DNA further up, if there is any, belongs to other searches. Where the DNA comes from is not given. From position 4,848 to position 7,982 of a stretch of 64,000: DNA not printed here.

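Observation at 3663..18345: Convergent pair of paralogous membrane-anchored TrwB/TraD-like ATPases flanking an island of uncharacterised membrane and secreted proteins: candidate novel translocation system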

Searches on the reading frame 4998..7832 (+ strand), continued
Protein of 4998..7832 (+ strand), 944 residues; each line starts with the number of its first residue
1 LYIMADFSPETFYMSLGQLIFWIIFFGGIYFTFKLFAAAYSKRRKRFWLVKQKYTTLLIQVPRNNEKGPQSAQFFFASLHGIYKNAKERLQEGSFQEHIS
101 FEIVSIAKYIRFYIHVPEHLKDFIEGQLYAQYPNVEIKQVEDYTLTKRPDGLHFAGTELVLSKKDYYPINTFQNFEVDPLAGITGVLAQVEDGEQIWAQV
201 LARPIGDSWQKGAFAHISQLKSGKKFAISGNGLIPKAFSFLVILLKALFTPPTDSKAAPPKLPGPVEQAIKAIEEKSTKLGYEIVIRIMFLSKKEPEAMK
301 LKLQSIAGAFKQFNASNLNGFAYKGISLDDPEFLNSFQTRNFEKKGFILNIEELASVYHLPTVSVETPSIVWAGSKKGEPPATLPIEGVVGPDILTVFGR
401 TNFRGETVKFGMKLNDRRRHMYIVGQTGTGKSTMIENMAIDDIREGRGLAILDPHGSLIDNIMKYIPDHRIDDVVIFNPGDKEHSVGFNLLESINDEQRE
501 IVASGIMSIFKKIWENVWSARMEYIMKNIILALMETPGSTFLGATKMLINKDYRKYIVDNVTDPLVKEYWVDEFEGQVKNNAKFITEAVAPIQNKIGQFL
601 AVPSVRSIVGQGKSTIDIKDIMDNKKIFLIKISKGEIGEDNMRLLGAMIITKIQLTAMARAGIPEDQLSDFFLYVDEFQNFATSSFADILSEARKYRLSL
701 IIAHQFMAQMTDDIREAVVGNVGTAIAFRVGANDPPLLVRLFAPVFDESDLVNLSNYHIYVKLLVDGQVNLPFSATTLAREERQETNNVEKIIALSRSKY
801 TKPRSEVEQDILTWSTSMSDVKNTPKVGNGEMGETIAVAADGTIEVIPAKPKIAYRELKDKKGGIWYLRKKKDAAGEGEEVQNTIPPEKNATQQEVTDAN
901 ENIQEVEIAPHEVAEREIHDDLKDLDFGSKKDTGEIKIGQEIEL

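Call 30: find_encoding_contigs(protein=P0236, flank=10000, max_places=1)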
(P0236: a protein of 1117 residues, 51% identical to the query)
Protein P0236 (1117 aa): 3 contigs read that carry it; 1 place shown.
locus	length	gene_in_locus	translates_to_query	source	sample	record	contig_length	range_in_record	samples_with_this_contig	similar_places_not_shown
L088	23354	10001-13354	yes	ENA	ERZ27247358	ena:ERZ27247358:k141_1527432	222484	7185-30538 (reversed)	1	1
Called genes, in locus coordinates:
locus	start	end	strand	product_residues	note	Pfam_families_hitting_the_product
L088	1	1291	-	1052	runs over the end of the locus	-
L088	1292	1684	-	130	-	PF18908:DUF5663 (faint)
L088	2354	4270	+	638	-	-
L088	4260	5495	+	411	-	-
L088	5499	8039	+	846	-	PF26449:DUF8128, PF02534:T4SS-DNA_transf (faint)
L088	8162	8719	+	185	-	-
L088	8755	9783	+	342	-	PF04545:Sigma70_r4, PF05066:HARE-HTH (weak)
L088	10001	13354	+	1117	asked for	PF26449:DUF8128, PF02534:T4SS-DNA_transf (faint), PF01935:DUF87 (weak), PF10412:TrwB_AAD_bind (weak)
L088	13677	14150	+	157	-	-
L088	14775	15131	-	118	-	PF06947:DUF1290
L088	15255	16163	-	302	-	PF02355:SecD_SecF_C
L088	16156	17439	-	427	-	PF21760:SecD_1st, PF22599:SecDF_P1_head, PF02355:SecD_SecF_C, PF03176:MMPL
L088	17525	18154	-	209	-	PF00483:NTP_transferase (faint)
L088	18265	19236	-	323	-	PF01479:S4, PF00849:PseudoU_synth_2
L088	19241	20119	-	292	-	PF01522:Polysacc_deac_1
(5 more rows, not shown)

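Call 73: find_related_loci(query=A4, collection=metagenome_contigs, flank=8000)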
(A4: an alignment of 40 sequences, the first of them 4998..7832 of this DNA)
Query A4 (944 aa) in metagenome_contigs; peptide patterns used: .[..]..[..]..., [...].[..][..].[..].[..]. (x = any residue, [..] = any of these).
600 stretches matched a pattern (row limit reached: there are more); 594 encode a relative of the query (tblastn E <= 1e-3); the best 80 are kept; 80 distinct loci.
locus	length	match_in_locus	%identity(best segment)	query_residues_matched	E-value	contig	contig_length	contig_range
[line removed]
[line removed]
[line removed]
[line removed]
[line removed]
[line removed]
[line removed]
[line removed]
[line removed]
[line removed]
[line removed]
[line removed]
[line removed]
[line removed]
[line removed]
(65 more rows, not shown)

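Call 81: search_protein_families(library=padloc, proteins=[window:4998-7832:+], max_evalue=0.001)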
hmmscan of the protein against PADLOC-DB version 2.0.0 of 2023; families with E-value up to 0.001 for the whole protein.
window:4998-7832:+ (944 aa): 5 families
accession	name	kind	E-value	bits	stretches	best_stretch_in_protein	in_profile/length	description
PDLC04140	mad8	-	1.9e-18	65.1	1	396-735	4-256/314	mads_8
PDLC04103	HerA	-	1.9e-08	31.1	1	419-730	173-509/579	-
PDLC04105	HerA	-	3.1e-06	24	0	418-458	166-207/576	-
PDLC01055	HerA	-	3.5e-05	20.8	1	384-449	129-188/532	Type III coevolved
PDLC04106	HerA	-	4.8e-05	20.1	0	679-734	534-585/667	-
